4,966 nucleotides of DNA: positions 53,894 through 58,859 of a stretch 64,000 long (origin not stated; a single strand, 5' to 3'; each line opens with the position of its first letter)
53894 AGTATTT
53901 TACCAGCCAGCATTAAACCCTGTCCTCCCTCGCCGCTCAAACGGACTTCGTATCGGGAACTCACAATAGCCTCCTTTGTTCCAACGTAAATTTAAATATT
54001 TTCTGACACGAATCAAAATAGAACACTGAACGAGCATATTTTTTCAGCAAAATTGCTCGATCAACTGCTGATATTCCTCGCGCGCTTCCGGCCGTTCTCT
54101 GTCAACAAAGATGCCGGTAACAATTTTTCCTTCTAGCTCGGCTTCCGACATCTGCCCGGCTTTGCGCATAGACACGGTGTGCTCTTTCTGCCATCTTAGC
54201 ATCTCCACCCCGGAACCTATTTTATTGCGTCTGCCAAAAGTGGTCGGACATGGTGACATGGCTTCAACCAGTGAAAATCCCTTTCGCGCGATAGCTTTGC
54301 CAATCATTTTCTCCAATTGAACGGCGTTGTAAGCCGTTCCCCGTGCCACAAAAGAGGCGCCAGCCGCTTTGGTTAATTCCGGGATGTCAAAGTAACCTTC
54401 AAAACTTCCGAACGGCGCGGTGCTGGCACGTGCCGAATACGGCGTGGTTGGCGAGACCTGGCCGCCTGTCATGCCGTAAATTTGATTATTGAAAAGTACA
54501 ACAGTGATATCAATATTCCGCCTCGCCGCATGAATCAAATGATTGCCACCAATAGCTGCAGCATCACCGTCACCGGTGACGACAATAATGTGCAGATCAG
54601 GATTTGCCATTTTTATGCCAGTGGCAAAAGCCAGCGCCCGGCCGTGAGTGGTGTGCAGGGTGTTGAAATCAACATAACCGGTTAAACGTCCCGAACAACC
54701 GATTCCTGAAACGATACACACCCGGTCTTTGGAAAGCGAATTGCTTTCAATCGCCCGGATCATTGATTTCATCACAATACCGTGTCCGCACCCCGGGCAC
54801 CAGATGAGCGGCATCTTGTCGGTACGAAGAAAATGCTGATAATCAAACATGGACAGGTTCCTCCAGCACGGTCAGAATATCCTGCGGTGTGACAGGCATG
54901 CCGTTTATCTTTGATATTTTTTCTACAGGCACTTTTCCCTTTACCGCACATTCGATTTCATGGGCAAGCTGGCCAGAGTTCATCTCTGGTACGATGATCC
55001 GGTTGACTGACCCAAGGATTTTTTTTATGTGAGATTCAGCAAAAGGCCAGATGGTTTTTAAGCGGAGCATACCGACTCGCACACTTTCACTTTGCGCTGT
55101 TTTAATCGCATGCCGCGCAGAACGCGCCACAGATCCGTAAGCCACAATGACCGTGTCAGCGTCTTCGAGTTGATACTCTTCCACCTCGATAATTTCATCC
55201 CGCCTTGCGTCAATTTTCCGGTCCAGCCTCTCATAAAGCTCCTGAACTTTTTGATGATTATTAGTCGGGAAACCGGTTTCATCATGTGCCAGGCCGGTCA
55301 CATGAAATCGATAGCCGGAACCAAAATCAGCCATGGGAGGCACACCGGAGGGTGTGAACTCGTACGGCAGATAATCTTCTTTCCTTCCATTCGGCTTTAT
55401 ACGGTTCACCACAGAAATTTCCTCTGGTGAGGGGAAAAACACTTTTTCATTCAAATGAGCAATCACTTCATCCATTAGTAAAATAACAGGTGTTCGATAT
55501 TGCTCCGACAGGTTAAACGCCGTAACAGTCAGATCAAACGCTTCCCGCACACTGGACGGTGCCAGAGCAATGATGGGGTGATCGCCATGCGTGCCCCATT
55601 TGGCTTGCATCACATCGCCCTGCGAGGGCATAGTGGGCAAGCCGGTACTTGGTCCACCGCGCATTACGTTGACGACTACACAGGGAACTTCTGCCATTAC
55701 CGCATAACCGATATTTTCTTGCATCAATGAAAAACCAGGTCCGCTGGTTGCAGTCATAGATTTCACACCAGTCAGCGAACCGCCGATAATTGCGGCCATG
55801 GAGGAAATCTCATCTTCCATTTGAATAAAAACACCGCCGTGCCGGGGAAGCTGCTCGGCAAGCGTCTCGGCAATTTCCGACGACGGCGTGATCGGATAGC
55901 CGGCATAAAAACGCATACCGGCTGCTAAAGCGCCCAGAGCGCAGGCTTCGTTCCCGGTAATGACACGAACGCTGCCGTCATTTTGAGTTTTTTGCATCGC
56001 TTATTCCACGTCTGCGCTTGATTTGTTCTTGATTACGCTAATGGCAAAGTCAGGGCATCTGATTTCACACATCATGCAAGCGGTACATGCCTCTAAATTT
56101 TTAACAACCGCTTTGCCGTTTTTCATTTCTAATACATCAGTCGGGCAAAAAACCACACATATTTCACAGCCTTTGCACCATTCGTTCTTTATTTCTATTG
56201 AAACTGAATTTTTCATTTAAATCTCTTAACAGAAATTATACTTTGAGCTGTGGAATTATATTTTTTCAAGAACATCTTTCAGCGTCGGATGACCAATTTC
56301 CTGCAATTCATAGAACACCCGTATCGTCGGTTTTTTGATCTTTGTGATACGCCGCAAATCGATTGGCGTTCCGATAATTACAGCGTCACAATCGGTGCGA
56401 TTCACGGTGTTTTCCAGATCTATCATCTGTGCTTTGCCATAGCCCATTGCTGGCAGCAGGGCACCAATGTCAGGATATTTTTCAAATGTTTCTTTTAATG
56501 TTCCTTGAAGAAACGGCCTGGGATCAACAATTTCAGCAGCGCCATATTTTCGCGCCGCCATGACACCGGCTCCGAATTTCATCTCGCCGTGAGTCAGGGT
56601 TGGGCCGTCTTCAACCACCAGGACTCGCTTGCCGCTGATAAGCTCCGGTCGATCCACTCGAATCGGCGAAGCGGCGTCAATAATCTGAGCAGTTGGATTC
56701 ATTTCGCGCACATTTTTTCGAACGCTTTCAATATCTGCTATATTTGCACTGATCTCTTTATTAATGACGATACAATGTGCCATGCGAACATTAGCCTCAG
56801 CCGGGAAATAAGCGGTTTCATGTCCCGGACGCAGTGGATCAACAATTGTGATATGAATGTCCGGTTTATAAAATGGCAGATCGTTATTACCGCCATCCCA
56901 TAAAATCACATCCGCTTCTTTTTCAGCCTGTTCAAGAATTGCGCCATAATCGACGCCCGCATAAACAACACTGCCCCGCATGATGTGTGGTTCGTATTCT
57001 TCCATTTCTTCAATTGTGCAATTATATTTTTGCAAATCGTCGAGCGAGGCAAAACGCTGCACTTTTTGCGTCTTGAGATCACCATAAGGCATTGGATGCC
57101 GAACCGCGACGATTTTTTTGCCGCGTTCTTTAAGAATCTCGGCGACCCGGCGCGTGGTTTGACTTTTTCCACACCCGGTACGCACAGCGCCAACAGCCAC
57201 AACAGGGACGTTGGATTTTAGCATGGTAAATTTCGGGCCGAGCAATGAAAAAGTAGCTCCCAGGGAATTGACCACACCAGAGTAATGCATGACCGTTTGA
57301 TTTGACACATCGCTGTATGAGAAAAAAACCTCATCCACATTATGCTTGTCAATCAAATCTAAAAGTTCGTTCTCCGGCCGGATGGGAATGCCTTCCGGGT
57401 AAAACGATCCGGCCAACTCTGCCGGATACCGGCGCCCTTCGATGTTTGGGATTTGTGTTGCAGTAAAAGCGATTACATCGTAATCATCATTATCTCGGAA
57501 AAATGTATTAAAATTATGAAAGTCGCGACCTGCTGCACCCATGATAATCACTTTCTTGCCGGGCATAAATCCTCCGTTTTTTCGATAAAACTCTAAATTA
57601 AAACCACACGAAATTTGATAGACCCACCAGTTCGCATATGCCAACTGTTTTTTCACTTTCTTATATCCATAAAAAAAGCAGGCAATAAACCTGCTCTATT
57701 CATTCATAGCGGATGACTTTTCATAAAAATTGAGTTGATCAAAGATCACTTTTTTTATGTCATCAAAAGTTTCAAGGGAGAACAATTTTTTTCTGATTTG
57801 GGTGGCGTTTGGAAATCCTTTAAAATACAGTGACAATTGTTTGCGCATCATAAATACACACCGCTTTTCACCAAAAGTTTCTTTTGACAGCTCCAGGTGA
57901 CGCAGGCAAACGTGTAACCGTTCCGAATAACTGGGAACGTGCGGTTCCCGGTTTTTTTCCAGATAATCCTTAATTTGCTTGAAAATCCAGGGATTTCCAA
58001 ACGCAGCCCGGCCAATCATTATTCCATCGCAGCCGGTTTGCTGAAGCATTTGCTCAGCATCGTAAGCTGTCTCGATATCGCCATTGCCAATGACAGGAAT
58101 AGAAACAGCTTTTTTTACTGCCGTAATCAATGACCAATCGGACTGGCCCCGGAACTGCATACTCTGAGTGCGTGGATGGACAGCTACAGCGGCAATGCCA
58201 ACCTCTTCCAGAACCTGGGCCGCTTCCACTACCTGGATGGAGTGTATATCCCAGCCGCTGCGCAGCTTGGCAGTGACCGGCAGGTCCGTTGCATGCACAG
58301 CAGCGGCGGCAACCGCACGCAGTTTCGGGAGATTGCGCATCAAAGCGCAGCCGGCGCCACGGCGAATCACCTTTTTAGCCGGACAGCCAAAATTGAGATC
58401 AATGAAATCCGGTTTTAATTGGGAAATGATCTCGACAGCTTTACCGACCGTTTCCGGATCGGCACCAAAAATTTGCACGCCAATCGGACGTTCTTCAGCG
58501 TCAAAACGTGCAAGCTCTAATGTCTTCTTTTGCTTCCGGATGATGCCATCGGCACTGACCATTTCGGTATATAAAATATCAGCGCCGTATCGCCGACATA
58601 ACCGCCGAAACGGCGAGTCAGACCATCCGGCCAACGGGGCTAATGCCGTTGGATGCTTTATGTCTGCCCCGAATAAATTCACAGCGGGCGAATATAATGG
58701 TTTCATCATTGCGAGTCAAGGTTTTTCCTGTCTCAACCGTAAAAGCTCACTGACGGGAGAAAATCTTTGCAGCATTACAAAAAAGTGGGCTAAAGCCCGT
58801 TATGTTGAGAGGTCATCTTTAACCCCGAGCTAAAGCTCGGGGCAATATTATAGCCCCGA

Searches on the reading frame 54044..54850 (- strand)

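Call 91: search_protein_families(library=pfam, proteins=[window:54044-54850:-], max_evalue=0.001)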
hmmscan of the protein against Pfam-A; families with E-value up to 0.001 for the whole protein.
window:54044-54850:- (268 aa): 1 family
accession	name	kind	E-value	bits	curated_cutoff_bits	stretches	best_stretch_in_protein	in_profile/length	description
PF02775.26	TPP_enzyme_C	-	1.8e-34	119.1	21.9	1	50-196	2-150/151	Thiamine pyrophosphate enzyme, C-terminal TPP binding domain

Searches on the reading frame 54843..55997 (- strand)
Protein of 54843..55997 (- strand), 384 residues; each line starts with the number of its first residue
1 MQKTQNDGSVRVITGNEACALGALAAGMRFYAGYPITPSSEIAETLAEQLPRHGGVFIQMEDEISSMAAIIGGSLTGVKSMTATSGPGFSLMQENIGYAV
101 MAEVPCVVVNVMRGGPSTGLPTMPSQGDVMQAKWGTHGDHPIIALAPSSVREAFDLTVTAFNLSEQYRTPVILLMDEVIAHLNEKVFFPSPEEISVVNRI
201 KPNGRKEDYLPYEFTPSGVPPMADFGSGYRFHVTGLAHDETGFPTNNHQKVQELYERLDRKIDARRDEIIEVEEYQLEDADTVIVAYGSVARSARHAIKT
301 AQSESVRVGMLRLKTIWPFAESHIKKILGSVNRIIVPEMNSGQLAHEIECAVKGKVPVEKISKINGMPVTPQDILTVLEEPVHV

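Call 91: search_protein_families(library=pfam, proteins=[window:54843-55997:-], max_evalue=0.001)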
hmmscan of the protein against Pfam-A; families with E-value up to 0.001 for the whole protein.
window:54843-55997:- (384 aa): 3 families
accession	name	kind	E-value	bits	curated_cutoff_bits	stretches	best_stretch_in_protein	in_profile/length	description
PF01855.24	POR_N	-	9.7e-72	241.9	27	1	22-255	2-229/231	Pyruvate flavodoxin/ferredoxin oxidoreductase, thiamine diP-bdg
PF17147.9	PFOR_II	-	6.4e-24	84.7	27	1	280-374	1-102/102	Pyruvate:ferredoxin oxidoreductase core domain II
PF02780.25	Transketolase_C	-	2.1e-07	31.3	25.9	1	278-341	8-71/124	Transketolase, C-terminal domain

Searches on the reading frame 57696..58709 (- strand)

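Call 91: search_protein_families(library=pfam, proteins=[window:57696-58709:-], max_evalue=0.001)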
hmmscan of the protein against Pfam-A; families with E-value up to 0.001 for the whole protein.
window:57696-58709:- (337 aa): 2 families
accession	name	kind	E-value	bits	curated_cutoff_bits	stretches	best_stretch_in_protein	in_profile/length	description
PF01207.24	Dus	-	1.2e-86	291.2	20.4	1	23-315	2-295/311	Dihydrouridine synthase (Dus)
PF01180.27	DHO_dh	-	1.8e-07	31.1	27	1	194-252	229-289/291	Dihydroorotate dehydrogenase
